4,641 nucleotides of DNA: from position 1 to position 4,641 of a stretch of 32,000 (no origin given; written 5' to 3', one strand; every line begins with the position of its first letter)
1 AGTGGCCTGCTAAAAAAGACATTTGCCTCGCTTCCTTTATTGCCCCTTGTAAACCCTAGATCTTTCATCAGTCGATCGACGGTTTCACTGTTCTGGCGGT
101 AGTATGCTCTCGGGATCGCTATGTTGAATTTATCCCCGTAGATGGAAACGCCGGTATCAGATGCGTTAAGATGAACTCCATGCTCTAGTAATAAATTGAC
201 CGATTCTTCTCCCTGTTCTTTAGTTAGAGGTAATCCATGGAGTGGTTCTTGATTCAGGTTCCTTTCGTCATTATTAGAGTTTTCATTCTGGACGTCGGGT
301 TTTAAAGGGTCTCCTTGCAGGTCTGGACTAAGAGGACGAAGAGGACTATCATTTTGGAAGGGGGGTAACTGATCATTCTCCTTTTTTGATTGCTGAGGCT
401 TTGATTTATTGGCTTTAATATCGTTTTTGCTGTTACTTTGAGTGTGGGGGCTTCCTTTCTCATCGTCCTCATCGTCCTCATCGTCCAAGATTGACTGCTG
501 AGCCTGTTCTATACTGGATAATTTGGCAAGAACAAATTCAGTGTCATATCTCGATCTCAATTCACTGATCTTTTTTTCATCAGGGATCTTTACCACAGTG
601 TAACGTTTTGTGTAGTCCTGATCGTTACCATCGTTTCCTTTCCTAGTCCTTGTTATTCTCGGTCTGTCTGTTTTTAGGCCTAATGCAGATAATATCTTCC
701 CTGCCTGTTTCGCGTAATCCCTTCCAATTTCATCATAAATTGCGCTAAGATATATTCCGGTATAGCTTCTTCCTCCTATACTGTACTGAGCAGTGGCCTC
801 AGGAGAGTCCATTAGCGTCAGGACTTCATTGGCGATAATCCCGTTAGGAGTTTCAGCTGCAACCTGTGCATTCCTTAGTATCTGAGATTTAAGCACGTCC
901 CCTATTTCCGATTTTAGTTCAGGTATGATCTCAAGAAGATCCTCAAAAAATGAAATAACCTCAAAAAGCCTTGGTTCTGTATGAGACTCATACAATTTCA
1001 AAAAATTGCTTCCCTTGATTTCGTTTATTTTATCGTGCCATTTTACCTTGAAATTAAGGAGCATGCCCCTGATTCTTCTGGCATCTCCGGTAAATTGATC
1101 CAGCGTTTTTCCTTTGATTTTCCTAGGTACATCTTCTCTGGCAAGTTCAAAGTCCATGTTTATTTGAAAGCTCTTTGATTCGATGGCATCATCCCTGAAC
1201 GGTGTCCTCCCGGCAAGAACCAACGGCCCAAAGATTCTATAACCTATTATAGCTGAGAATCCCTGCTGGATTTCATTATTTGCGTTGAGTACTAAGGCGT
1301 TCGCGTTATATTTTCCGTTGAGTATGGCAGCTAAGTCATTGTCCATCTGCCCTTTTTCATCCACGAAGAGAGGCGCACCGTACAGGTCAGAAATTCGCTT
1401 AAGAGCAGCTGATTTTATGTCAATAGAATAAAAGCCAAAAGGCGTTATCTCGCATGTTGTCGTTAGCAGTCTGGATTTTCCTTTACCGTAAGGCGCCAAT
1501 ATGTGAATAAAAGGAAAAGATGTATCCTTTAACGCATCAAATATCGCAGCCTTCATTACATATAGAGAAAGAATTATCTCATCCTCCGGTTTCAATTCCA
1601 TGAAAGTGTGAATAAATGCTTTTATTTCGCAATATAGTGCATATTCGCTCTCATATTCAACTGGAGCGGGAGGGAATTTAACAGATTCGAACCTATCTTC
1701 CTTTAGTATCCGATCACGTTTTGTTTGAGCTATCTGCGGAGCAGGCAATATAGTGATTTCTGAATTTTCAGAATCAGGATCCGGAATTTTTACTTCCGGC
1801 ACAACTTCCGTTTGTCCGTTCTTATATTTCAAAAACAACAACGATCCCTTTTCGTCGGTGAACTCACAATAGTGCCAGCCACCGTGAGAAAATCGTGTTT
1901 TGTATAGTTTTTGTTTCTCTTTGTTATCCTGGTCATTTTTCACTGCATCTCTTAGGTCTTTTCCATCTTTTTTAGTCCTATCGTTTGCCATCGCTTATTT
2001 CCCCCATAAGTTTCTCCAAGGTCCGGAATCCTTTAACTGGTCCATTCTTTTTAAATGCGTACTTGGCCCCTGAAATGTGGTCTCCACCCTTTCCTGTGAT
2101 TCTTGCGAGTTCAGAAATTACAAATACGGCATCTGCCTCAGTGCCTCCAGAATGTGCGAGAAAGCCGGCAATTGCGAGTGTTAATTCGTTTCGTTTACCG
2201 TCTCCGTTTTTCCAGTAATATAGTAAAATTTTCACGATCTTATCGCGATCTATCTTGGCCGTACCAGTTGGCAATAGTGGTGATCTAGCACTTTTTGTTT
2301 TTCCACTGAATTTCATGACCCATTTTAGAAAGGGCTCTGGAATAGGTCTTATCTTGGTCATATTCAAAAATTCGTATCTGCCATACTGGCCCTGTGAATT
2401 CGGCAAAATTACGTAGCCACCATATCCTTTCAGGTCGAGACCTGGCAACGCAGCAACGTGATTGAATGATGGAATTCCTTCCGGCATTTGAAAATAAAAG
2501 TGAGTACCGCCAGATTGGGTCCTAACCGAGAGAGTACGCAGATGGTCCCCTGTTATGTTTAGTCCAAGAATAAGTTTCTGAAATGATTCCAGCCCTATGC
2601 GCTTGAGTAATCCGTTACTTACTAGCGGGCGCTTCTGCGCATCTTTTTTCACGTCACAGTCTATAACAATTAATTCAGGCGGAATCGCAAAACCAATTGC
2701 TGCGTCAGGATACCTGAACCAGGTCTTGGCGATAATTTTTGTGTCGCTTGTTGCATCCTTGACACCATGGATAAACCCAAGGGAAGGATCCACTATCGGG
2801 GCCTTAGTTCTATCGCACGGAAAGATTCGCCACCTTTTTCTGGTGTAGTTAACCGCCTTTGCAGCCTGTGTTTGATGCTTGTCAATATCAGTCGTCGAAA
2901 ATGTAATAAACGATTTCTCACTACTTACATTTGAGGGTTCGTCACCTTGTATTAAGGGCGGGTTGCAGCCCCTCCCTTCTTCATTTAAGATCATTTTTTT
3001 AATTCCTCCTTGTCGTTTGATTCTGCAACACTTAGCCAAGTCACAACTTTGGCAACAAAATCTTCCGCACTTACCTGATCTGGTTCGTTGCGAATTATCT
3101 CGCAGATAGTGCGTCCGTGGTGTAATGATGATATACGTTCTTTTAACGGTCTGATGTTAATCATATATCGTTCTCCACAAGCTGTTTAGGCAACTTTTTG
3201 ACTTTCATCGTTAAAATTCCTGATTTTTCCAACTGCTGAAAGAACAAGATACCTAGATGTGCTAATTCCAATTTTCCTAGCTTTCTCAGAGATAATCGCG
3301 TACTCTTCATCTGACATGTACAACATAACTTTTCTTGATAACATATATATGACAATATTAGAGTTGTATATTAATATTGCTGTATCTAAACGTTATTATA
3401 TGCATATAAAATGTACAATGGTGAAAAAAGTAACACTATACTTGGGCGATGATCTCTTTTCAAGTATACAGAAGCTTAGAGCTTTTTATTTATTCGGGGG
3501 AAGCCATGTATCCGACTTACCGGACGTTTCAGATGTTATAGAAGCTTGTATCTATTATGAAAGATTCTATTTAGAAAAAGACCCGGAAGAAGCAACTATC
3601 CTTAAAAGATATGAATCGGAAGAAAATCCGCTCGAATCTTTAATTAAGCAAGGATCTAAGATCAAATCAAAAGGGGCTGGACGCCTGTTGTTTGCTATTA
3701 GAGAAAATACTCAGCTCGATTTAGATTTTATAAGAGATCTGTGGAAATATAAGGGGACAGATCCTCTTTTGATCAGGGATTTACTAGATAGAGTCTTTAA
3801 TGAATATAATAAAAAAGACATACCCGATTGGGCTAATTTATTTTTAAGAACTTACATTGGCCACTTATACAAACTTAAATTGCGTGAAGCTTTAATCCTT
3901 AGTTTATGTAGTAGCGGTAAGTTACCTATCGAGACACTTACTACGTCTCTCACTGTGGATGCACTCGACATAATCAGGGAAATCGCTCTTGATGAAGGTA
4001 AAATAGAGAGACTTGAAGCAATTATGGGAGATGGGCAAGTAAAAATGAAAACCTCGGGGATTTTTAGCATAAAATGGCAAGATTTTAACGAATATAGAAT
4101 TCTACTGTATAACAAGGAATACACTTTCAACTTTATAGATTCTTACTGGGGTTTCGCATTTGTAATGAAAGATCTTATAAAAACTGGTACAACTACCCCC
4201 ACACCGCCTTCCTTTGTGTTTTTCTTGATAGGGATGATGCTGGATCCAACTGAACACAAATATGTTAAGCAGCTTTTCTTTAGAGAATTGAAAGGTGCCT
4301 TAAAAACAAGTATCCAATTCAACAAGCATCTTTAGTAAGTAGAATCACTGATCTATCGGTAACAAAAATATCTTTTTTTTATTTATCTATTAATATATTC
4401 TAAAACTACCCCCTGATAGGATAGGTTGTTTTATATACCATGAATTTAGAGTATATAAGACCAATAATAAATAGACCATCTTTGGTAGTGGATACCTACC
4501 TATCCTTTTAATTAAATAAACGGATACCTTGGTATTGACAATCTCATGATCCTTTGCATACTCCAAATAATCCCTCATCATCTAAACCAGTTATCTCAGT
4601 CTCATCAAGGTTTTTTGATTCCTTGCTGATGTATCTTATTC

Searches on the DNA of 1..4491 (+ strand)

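Call 107: search_dna_similar(query=window:1-4491:+, collection=plasmids, mode=near, max_rows=5)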
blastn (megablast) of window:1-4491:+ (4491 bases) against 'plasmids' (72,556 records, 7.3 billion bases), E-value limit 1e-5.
No match.

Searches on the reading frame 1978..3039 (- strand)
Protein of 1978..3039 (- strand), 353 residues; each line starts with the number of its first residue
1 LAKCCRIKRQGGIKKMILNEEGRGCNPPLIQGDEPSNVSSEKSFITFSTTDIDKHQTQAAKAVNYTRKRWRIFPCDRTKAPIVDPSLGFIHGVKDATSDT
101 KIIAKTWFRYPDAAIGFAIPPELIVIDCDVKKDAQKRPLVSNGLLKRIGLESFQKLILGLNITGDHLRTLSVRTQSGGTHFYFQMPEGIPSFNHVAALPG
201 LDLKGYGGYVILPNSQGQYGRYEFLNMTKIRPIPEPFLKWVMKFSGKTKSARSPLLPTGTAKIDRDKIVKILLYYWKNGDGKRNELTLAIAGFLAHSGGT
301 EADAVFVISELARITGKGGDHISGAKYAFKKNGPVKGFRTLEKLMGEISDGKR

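Call 8: search_protein_families(library=pfam, proteins=[window:1978-3039:-], max_evalue=0.01)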
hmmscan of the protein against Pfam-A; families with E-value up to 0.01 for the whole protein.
window:1978-3039:- (353 aa): 1 family
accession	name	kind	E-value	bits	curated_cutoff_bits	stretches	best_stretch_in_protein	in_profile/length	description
PF09250.16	Prim-Pol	-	2.3e-23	83.8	22.8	1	62-235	1-157/158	Bifunctional DNA primase/polymerase, N-terminal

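Call 71: search_protein_families(library=phrogs, proteins=[window:1978-3039:-], max_evalue=0.001)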
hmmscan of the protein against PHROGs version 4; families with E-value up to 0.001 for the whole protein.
window:1978-3039:- (353 aa): 5 families
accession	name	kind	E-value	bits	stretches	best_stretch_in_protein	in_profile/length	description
phrog_695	-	DNA, RNA and nucleotide metabolism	8.6e-16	58.8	1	55-308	5-240/704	DNA polymerase/primase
phrog_5852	-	DNA, RNA and nucleotide metabolism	4.2e-15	56.7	1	59-225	67-228/242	DNA polymerase/primase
phrog_1156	-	DNA, RNA and nucleotide metabolism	7e-15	55.6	1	58-276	13-218/855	DNA primase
phrog_906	-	DNA, RNA and nucleotide metabolism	3.2e-14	53.6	1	91-243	83-245/872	DNA polymerase/primase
phrog_5177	-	DNA, RNA and nucleotide metabolism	2.7e-09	36.5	1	55-136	17-98/876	DNA polymerase/primase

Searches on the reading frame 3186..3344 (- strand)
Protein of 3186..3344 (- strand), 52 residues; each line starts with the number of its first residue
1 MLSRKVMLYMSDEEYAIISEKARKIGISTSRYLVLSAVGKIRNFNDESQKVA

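Call 70: search_protein_families(library=pfam, proteins=[window:3186-3344:-], max_evalue=0.01)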
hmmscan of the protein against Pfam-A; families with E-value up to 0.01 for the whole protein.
window:3186-3344:- (52 aa): 1 family
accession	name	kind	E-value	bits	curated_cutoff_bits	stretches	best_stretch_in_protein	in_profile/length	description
PF21983.2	NikA-like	-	3.9e-08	33.8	27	1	4-47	5-49/72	Mobilization protein NikA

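Call 71: search_protein_families(library=phrogs, proteins=[window:3186-3344:-], max_evalue=0.001)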
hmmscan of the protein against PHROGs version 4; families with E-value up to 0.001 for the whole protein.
window:3186-3344:- (52 aa): 0 families
